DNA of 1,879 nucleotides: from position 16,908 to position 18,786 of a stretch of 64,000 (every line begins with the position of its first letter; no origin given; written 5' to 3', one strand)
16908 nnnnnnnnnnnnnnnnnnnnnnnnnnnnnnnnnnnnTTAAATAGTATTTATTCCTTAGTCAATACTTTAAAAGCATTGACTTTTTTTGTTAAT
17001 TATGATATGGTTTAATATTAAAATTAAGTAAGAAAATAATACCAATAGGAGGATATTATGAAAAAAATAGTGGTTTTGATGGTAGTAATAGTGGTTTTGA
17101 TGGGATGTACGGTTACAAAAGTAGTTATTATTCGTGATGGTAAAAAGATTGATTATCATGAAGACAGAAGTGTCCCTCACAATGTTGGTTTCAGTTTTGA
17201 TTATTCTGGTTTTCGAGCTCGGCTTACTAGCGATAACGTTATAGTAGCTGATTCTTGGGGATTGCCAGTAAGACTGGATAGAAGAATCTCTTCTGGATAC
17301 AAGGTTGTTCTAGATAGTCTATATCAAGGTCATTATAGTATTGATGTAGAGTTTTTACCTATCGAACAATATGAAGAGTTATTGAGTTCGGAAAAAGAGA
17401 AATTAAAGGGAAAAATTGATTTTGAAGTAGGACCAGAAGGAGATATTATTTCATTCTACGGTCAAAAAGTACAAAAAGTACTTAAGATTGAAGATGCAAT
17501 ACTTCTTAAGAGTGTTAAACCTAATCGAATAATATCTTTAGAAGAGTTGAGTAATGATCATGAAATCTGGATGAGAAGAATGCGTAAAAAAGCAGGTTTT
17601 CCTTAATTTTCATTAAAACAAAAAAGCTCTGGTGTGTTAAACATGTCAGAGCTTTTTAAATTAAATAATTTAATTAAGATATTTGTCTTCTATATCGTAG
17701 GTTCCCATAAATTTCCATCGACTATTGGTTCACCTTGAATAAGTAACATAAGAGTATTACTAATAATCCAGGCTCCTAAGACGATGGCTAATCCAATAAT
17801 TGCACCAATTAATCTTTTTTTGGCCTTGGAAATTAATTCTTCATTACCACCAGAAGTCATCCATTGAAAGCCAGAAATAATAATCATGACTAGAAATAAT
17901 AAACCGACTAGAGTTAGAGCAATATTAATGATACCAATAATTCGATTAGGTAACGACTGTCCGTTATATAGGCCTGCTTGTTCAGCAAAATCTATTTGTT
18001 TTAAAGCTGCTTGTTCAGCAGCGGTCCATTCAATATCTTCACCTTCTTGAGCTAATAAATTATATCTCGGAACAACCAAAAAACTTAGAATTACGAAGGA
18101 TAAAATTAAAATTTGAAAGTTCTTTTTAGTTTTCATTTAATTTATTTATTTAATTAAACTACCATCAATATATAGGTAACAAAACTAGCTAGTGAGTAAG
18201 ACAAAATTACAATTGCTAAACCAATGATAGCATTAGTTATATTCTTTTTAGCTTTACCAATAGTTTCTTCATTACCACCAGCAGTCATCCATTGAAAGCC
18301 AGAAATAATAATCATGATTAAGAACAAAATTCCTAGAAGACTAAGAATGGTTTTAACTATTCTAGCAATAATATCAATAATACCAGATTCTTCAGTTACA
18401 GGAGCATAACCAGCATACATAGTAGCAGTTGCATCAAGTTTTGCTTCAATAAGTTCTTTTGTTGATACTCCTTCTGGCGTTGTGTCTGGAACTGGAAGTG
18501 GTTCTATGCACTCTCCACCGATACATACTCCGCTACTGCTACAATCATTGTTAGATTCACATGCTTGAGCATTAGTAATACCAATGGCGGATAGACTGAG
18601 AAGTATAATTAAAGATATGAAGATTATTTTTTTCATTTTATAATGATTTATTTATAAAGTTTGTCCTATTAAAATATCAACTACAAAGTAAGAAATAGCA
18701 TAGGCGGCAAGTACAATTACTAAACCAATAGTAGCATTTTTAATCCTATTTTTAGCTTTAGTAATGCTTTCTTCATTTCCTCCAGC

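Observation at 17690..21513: Eight-gene tandem array of VirB2/TrbC-topology pilin-like paralogs with an invariant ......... loop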

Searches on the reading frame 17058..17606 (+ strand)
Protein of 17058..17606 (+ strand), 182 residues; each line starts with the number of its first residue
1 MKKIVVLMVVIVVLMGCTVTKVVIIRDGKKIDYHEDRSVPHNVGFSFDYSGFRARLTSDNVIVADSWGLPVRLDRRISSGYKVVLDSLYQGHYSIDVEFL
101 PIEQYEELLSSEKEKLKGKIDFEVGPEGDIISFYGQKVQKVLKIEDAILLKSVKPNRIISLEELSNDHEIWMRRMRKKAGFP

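Call 8: search_protein_families(library=pfam, proteins=[window:17058-17606:+], max_evalue=0.001)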
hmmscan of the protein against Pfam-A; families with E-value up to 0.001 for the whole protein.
window:17058-17606:+ (182 aa): 0 families

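Call 63: search_protein_families(library=ncbifam, proteins=[window:17058-17606:+], max_evalue=0.01)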
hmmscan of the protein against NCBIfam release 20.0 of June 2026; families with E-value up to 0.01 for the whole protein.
window:17058-17606:+ (182 aa): 1 family
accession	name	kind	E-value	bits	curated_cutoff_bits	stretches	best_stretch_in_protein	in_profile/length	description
NF033216.1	lipo_YgdI_YgdR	subfamily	0.0093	15.9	42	0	4-32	6-34/71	YgdI/YgdR family lipoprotein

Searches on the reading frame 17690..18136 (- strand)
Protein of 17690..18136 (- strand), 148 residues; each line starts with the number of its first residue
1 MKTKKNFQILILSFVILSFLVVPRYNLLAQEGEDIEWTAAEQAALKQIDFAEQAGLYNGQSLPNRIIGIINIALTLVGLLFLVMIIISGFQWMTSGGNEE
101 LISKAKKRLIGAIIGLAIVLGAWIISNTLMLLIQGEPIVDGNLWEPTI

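Call 3: search_protein_families(library=pfam, proteins=[window:17690-18136:-], max_evalue=1)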
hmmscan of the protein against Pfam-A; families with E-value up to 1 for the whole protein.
window:17690-18136:- (148 aa): 9 families
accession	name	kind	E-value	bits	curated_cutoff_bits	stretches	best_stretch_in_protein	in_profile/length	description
PF18895.5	T4SS_pilin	-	1.1e-10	41.9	26.6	1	66-129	8-71/71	Type IV secretion system pilin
PF04956.18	TrbC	-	0.0037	17.9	27.9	1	76-127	52-96/98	TrbC/VIRB2 pilin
PF02322.20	Cyt_bd_oxida_II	-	0.0098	15.7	35.6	1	67-129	149-211/302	Cytochrome bd terminal oxidase subunit II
PF19607.4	DUF6112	-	0.013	15.7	25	1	68-124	18-75/88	Family of unknown function (DUF6112)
PF25323.1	6TM_PilS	-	0.018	15.2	27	1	61-107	6-51/189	PilS-like transmembrane domain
PF04290.18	DctQ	-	0.022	15.1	28.3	1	61-129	56-126/132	Tripartite ATP-independent periplasmic transporters, DctQ component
PF06645.18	SPC12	-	0.028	15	23.6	0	7-38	38-67/71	Microsomal signal peptidase 12 kDa subunit (SPC12)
PF19297.4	QcrA_N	-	0.046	13.5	27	1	67-120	56-109/222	QcrA subunit N-terminal region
PF03994.20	DUF350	-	0.048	14.2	26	1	69-128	6-69/133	Domain of Unknown Function (DUF350)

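Call 4: search_protein_families(library=ncbifam, proteins=[window:17690-18136:-], max_evalue=1)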
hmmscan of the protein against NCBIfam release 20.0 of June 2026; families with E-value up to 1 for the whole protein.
window:17690-18136:- (148 aa): 1 family
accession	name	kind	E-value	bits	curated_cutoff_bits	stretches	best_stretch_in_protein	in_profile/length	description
NF045849.1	ICE_MMCAP2_0565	equivalog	6.2e-07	29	40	1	68-130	15-77/80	Mbov_0395 family pilin-like conjugal transfer protein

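Call 21: find_related_loci(query=A1, collection=genome_contigs, flank=10000)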
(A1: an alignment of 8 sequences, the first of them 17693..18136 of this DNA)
Query A1 (148 aa) in genome_contigs; peptide patterns used: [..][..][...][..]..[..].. (x = any residue, [..] = any of these).
596 stretches matched a pattern (row limit reached: there are more); 540 encode a relative of the query (tblastn E <= 1e-3); the best 80 are kept; 79 distinct loci.
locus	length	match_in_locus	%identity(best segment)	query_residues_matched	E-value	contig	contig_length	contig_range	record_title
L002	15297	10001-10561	60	49-144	2e-27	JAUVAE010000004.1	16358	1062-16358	MAG: Candidatus Komeilibacteria bacterium isolate CSMAG_211 CSMAG_211_k127_6267785_length_16358_cov_16.0661, whole genom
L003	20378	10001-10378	40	5-134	2e-22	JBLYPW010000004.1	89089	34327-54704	MAG: Candidatus Komeilibacteria bacterium isolate KTG4t2parc2 KTG4t2parc2_contig_4, whole genome shotgun sequence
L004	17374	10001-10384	38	3-135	5e-22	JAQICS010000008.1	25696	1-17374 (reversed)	MAG: Patescibacteria group bacterium isolate GH54 k119_383897, whole genome shotgun sequence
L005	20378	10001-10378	41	1-126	2e-21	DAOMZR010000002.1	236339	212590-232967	MAG TPA_asm: bacterium isolate AMR_MDS_3994 NODE_8_length_236339_cov_124.255239, whole genome shotgun sequence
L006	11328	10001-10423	42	1-136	4e-21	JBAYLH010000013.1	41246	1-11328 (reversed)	MAG: Candidatus Buchananbacteria bacterium isolate SO_2016_GW1_99 scaffold01776_OW334_2016, whole genome shotgun sequenc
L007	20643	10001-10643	52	52-130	7e-21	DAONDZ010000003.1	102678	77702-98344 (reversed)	MAG TPA_asm: bacterium isolate AMR_MDS_3882 NODE_111_length_102678_cov_13.253374, whole genome shotgun sequence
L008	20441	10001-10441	37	2-147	1e-20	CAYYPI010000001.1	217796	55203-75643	MAG TPA_asm: uncultured Gammaproteobacteria bacterium isolate SRP252850_co1_249 genome assembly, contig: NODE_18_length_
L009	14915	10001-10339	40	2-130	7e-21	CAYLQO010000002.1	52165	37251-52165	MAG TPA_asm: uncultured Gammaproteobacteria bacterium isolate binchicken_co153_18 genome assembly, contig: NODE_494_leng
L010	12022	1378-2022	54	6-131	1e-20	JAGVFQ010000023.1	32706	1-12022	MAG: Patescibacteria group bacterium isolate DeMMO2_29 c_000000041401, whole genome shotgun sequence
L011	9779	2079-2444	44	1-130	3e-20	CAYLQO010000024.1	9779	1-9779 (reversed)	MAG TPA_asm: uncultured Gammaproteobacteria bacterium isolate binchicken_co153_18 genome assembly, contig: NODE_10383_le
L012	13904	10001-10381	36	1-137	3e-20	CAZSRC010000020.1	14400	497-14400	MAG TPA_asm: uncultured Gammaproteobacteria bacterium isolate SRP192927_co9_113 genome assembly, contig: NODE_3320_lengt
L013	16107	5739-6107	40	1-126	7e-20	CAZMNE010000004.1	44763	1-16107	MAG TPA_asm: uncultured Gammaproteobacteria bacterium isolate binchicken_co173_189 genome assembly, contig: NODE_2815_le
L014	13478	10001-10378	42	3-131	8e-20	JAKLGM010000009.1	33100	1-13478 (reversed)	MAG: Patescibacteria group bacterium isolate RA.bin4 RA.bin4_9, whole genome shotgun sequence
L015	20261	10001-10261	48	38-123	6e-20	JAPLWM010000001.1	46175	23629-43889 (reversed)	MAG: Candidatus Komeilibacteria bacterium isolate LacPavin_0419_WC90_MAG_43_13 LacPavin_0419_WC90_scaffold_661725, whole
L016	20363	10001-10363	36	1-127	7e-20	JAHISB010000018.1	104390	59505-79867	MAG: Patescibacteria group bacterium isolate MM_PC_MetaG.mb.153 MM_PC_MetaG.mb.153_k141_672461, whole genome shotgun seq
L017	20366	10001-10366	36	2-130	1e-19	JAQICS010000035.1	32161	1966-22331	MAG: Patescibacteria group bacterium isolate GH54 k119_400540, whole genome shotgun sequence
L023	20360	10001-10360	40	4-126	3e-19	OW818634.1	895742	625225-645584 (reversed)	metagenome genome assembly, chromosome: 1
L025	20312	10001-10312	40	40-144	6e-19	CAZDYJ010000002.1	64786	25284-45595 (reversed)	MAG TPA_asm: uncultured Gammaproteobacteria bacterium isolate binchicken_co39_574 genome assembly, contig: NODE_958_leng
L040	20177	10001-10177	58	69-127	2e-18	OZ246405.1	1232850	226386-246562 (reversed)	MAG: uncultured Gammaproteobacteria bacterium isolate ERP019367_co1_70 genome assembly, chromosome: 1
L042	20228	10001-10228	45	56-130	4e-18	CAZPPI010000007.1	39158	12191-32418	MAG TPA_asm: uncultured Gammaproteobacteria bacterium isolate SRP294416_co1_755 genome assembly, contig: NODE_1652_lengt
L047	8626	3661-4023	37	4-126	5e-18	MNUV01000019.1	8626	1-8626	MAG: Candidatus Falkowbacteria bacterium CG1_02_41_21 cg1_0.2_scaffold_8398_c, whole genome shotgun sequence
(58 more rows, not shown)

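Call 28: search_protein_families(library=pfam, proteins=[L023:13752-16163:-, L040:16587-18734:-, L015:10825-12882:+, L023:4980-5639:+, L023:5654-6205:+, L023:6208-6594:+, L023:6654-7028:+, L023:7010-7774:-, L023:7776-9389:-, L023:1540-3087:+], max_evalue=0.001)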
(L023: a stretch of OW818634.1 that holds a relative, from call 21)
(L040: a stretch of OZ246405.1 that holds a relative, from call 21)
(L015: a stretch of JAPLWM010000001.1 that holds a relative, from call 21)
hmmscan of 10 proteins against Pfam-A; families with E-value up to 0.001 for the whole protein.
L023:13752-16163:- (803 aa): 3 families
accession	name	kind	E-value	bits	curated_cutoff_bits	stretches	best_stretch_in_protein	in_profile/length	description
PF01326.24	PPDK_N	-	4.5e-124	414.4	27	1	19-339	2-318/328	Pyruvate phosphate dikinase, AMP/ATP-binding domain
PF02896.24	PEP-utilizers_C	-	2.4e-56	191.5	22.8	1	474-787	16-290/293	PEP-utilising enzyme, PEP-binding domain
PF00391.29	PEP-utilizers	-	2.5e-27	94.7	23.1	1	380-451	1-72/72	PEP-utilising enzyme, mobile domain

L040:16587-18734:- (715 aa): 9 families
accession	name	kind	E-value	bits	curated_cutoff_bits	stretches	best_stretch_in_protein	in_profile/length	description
PF02518.31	HATPase_c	-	6.3e-30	104.3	26.4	1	604-712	2-109/111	Histidine kinase-, DNA gyrase B-, and HSP90-like ATPase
PF16927.11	HisKA_7TM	-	4.2e-12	46.8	28.6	1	16-228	6-222/224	N-terminal 7TM region of histidine kinase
PF00512.31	HisKA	-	5.5e-09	36.4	26.9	1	498-557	3-65/66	His Kinase A (phospho-acceptor) domain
PF13185.12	GAF_2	-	2.5e-07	31.4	28.6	1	408-464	91-136/136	GAF domain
PF13492.12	GAF_3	-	2.6e-06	28.3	27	1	322-464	1-128/129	GAF domain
PF01590.32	GAF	-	1.2e-05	26.3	22.4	1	419-463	91-133/133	GAF domain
PF13589.12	HATPase_c_3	-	1.8e-05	25.2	25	1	608-679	3-76/137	Histidine kinase-, DNA gyrase B-, and HSP90-like ATPase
PF14501.12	HATPase_c_5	-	3.8e-05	24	22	1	611-698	9-90/102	GHKL domain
PF13581.12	HATPase_c_2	-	0.00013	22.4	27.4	1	608-706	36-123/127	Histidine kinase-like ATPase domain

L015:10825-12882:+ (685 aa): 1 family
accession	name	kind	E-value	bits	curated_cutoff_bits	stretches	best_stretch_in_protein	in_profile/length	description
PF09852.15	DUF2079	-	9.3e-59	200.1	28.2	1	38-496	2-453/459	Predicted membrane protein (DUF2079)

L023:4980-5639:+ (219 aa): 3 families
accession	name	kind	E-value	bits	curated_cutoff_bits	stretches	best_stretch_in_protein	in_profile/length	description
PF13413.12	HTH_25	-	8.9e-18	64.3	24.6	1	18-79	1-62/62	Helix-turn-helix domain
PF09136.16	Glucodextran_B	-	6.4e-14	52.1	27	1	140-218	1-81/83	Glucodextranase, domain B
PF12844.13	HTH_19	-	9.5e-07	29.1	30.2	1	16-81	1-60/64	Helix-turn-helix domain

L023:5654-6205:+ (183 aa): 6 families
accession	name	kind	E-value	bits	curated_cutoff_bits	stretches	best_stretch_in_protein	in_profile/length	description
PF13847.12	Methyltransf_31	-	1.6e-12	47.8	27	1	22-137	2-116/145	Methyltransferase domain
PF08241.18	Methyltransf_11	-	1.2e-09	39.2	21.2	1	29-131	2-95/95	Methyltransferase domain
PF01209.24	Ubie_methyltran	-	1.7e-08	34.5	20.1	1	23-170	47-186/233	ubiE/COQ5 methyltransferase family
PF13649.12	Methyltransf_25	-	3.1e-08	34.6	27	1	27-127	1-97/97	Methyltransferase domain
PF08242.18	Methyltransf_12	-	2.6e-07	31.7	30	1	29-129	2-98/98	Methyltransferase domain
PF05175.20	MTS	-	0.00028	21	23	1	16-138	24-145/170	Methyltransferase small domain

L023:6208-6594:+ (128 aa): 0 families

L023:6654-7028:+ (124 aa): 2 families
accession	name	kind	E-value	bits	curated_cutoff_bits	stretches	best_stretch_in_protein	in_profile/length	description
PF02021.23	UPF0102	-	3.8e-17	62.8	23.6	1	16-106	1-80/80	Uncharacterised protein family UPF0102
PF08378.17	NERD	-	6.1e-06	27.2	22.1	1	13-67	2-64/111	Nuclease-related domain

L023:7010-7774:- (254 aa): 1 family
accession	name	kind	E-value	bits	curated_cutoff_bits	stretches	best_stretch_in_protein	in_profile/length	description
PF00535.33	Glycos_transf_2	-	7.4e-19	68.7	23.3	1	6-170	3-164/168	Glycosyl transferase family 2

L023:7776-9389:- (537 aa): 0 families

L023:1540-3087:+ (515 aa): 8 families
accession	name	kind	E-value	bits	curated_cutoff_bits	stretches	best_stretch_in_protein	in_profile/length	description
PF01078.27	Mg_chelatase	-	3.7e-93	311.1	20.3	1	204-408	1-205/207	Magnesium chelatase, subunit ChlI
PF13541.12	ChlI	-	2.4e-42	144.1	27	1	34-155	2-121/121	Subunit ChlI of Mg-chelatase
PF13335.12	Mg_chelatase_C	-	1.6e-29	102.8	26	1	416-511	2-94/94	Magnesium chelatase, subunit ChlI C-terminal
PF00493.29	MCM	-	8.2e-10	38.6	23.3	1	222-402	54-204/224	MCM P-loop domain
PF07728.20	AAA_5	-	1.4e-08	35.3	22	1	227-366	1-126/139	AAA domain (dynein-related subfamily)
PF05362.19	Lon_C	-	2.4e-07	30.9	21.1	1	73-158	91-175/205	Lon protease (S16) C-terminal proteolytic domain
PF00158.32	Sigma54_activat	-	0.00036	20.7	20.2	0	300-339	84-123/168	Sigma-54 interaction domain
PF05496.18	RuvB_N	-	0.00067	19.9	27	0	208-246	9-54/159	Holliday junction DNA helicase RuvB P-loop domain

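Call 43: search_protein_families(library=pfam, proteins=[L008:10498-13194:+, L008:14773-16755:+, L008:13377-14684:+, L008:8447-9898:-, L008:7285-8433:-, L008:16771-18060:+, L017:10004-12754:+, L017:1005-3953:+, L004:12052-14079:+, L004:10527-12014:+], max_evalue=0.001)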
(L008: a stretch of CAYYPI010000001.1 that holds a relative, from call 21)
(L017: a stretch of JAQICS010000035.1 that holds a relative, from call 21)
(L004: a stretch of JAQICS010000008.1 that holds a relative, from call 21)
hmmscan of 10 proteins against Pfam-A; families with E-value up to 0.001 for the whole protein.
L008:10498-13194:+ (898 aa): 6 families
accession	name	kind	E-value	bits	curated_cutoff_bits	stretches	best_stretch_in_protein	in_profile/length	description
PF13385.13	Laminin_G_3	-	4.3e-69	231.9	27.6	3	133-278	2-151/151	Concanavalin A-like lectin/glucanases superfamily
PF02973.23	Sialidase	-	1.3e-06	28.5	26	0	806-882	100-183/189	Sialidase, N-terminal domain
PF00354.24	Pentaxin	-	1.5e-06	28.5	25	0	209-285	84-171/194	Pentaxin family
PF02210.31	Laminin_G_2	-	2.5e-05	25.2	22.9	0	580-639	40-109/126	Laminin G domain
PF11554.13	DUF3232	-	0.00062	20.3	27.4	0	40-113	31-101/152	Protein of unknown function (DUF3232)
PF22925.3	TS_C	-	0.00091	19.3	27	0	571-660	108-201/202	Trans-sialidase, C-terminal domain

L008:14773-16755:+ (660 aa): 1 family
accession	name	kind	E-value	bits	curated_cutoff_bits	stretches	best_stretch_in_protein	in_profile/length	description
PF03030.21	H_PPase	-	8.6e-271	900.6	29.7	1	12-655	1-645/645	Inorganic H+ pyrophosphatase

L008:13377-14684:+ (435 aa): 5 families
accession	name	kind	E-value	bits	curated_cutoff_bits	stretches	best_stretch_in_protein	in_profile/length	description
PF08529.16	NusA_N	-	2.4e-30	105.6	23.8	1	3-175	1-119/119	NusA N-terminal domain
PF13184.12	KH_5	-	1.7e-29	102.2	27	1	280-346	1-67/69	NusA-like KH domain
PF00013.35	KH_1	-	5.8e-07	29.6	21.5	0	357-417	4-65/66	KH domain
PF00575.29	S1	-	3.5e-06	27.7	22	1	184-249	3-73/74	S1 RNA binding domain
PF23095.1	KH_NusA_C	-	8.3e-06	26.2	34.2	1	355-388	1-34/59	Transcription termination/antitermination protein NusA, KH domain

L008:8447-9898:- (483 aa): 2 families
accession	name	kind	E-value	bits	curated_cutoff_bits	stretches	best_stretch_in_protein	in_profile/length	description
PF01943.22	Polysacc_synt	-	9.3e-25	88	28.2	1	14-281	3-274/274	Polysaccharide biosynthesis protein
PF13440.11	Polysacc_synt_3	-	3.3e-20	73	23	1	36-331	1-292/293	Polysaccharide biosynthesis protein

L008:7285-8433:- (382 aa): 2 families
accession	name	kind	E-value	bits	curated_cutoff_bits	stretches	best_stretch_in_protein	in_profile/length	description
PF00534.26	Glycos_transf_1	-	1.6e-11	44.5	26.4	1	201-360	8-169/172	Glycosyl transferases group 1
PF13692.12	Glyco_trans_1_4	-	7.1e-09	36.5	27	1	211-349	4-142/142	Glycosyl transferases group 1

L008:16771-18060:+ (429 aa): 3 families
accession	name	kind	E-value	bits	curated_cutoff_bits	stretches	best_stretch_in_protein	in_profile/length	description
PF05697.18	Trigger_N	-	1.8e-33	116.3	22.2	1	1-147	1-144/144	Bacterial trigger factor protein (TF)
PF05698.19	Trigger_C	-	7.6e-31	107.8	22.7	1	264-424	2-162/162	Bacterial trigger factor protein (TF) C-terminus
PF00254.34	FKBP_C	-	3.1e-10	40.7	21.1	1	159-240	3-93/94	FKBP-type peptidyl-prolyl cis-trans isomerase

L017:10004-12754:+ (916 aa): 3 families
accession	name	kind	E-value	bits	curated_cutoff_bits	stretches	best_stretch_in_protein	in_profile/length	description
PF13205.12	Big_5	-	1.9e-14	54.7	23.6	1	157-285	6-95/105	Bacterial Ig-like domain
PF18895.5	T4SS_pilin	-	1.1e-12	48.3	26.6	1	62-120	14-71/71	Type IV secretion system pilin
PF04956.18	TrbC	-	7.3e-05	23.4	27.9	1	4-120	8-98/98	TrbC/VIRB2 pilin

L017:1005-3953:+ (982 aa): 10 families
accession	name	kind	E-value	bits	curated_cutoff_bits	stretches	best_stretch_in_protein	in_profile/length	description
PF00580.27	UvrD-helicase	-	3.3e-82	276.7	23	1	8-289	1-271/271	UvrD/REP helicase N-terminal domain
PF13361.12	UvrD_C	-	3e-48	165.5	25.6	1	294-663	1-348/350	UvrD-like helicase C-terminal domain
PF12705.13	PDDEXK_1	-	4.9e-33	115.5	22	1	728-978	2-247/247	PD-(D/E)XK nuclease superfamily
PF13245.12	AAA_19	-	7.2e-24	84.9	25.1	1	12-274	1-134/134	AAA domain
PF13538.12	UvrD_C_2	-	3.8e-11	43.1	27.4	1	639-660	30-51/52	UvrD-like helicase C-terminal domain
PF21445.3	ADDB_N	-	5.7e-08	32.7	26.6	1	25-265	2-232/290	ADDB, N-terminal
PF01930.23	Cas_Cas4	-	1.2e-07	32.4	22.7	1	867-977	53-158/160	Domain of unknown function DUF83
PF13604.12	AAA_30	-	2.2e-07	31.3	27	1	7-73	1-67/191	AAA domain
PF01443.25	Viral_helicase1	-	2.4e-05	24.7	21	0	583-659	174-225/228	Viral superfamily 1 RNA helicase core domain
PF13087.12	AAA_12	-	0.00046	20.3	27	0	570-664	138-194/195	AAA domain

L004:12052-14079:+ (675 aa): 1 family
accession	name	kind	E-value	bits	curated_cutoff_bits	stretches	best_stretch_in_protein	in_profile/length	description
PF03030.21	H_PPase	-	2.9e-269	895.6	29.7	1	12-668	1-645/645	Inorganic H+ pyrophosphatase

L004:10527-12014:+ (495 aa): 4 families
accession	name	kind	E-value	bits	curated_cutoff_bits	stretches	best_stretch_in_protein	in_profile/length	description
PF13184.12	KH_5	-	5.9e-29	100.4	27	1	284-351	1-68/69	NusA-like KH domain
PF08529.16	NusA_N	-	7e-28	97.7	23.8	1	3-179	1-119/119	NusA N-terminal domain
PF00013.35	KH_1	-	1.4e-05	25.2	21.5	0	360-407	3-53/66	KH domain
PF23095.1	KH_NusA_C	-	0.00018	21.9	34.2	1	361-394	3-36/59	Transcription termination/antitermination protein NusA, KH domain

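Call 54: search_protein_families(library=pfam, proteins=[L047:5573-8071:+, L047:3661-4023:+], max_evalue=0.01)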
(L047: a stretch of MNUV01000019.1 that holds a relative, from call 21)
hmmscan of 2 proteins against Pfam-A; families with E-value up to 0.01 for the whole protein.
L047:5573-8071:+ (832 aa): 4 families
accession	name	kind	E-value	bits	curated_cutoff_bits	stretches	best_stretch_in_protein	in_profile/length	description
PF01580.24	FtsK_SpoIIIE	-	6e-60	202.9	24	1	371-557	2-221/221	FtsK/SpoIIIE family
PF17854.6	FtsK_alpha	-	6.4e-27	94.2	22.9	1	283-363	21-101/101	FtsK alpha domain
PF09397.16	FtsK_gamma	-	1.7e-26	92.1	30.6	1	663-723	2-62/63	Ftsk gamma domain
PF13491.11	FtsK_4TM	-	7.4e-16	58.7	23.1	1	49-172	45-165/171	4TM region of DNA translocase FtsK/SpoIIIE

L047:3661-4023:+ (121 aa): 1 family
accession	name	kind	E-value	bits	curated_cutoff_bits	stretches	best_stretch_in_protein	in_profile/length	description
PF18895.5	T4SS_pilin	-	2.3e-10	40.9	26.6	1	58-121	6-68/71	Type IV secretion system pilin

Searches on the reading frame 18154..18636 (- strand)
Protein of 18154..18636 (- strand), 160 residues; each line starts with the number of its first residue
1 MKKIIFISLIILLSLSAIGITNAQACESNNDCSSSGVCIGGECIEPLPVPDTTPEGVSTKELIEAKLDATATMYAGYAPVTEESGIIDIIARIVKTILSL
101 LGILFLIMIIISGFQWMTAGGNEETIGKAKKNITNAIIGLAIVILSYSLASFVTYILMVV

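Call 3: search_protein_families(library=pfam, proteins=[window:18154-18636:-], max_evalue=1)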
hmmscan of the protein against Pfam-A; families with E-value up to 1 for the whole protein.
window:18154-18636:- (160 aa): 10 families
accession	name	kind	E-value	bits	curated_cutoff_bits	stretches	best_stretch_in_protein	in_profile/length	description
PF18895.5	T4SS_pilin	-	2e-11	44.3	26.6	1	86-153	5-71/71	Type IV secretion system pilin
PF04956.18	TrbC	-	0.0067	17.1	27.9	1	82-152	34-97/98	TrbC/VIRB2 pilin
PF23416.1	DUF7107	-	0.009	16.8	24.6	1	26-45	2-21/48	Domain of unknown function (DUF7107)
PF01666.22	DX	-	0.015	16.2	25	1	21-40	45-64/76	DX module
PF15844.10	TMCCDC2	-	0.037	14.5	27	0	78-112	27-58/171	Transmembrane and coiled-coil domain-containing protein 2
PF07127.16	Nodulin_late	-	0.05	14.4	30.4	1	8-43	10-53/54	Late nodulin domain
PF18720.7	EGF_Tenascin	-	0.061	13.8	25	1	32-44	6-18/29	Tenascin EGF domain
PF19607.4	DUF6112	-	0.078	13.2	25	1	87-142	13-69/88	Family of unknown function (DUF6112)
PF05624.19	LSR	-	0.36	11.4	25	1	4-43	5-44/48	Lipolysis stimulated receptor (LSR)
PF01275.24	Myelin_PLP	-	0.44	10.7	23.8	1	81-157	56-129/231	Myelin proteolipid protein (PLP or lipophilin)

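Call 4: search_protein_families(library=ncbifam, proteins=[window:18154-18636:-], max_evalue=1)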
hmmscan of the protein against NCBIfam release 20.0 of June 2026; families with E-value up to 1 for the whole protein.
window:18154-18636:- (160 aa): 4 families
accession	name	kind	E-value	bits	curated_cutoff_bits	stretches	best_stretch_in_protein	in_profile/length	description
NF045849.1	ICE_MMCAP2_0565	equivalog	1.7e-07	30.8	40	1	85-155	8-78/80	Mbov_0395 family pilin-like conjugal transfer protein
NF058647.1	lipo_LytA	equivalog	0.002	18.3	110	1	1-31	1-31/107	acidic lipoprotein LytA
NF006068.0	PRK08210.1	equivalog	0.026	13.7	474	1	107-142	134-169/405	aspartate kinase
NF053819.1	EF0750_LPXTG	subfamily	0.39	11.2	47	1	1-111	1-97/105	EF2685/EF0750 family sortase-dependent surface protein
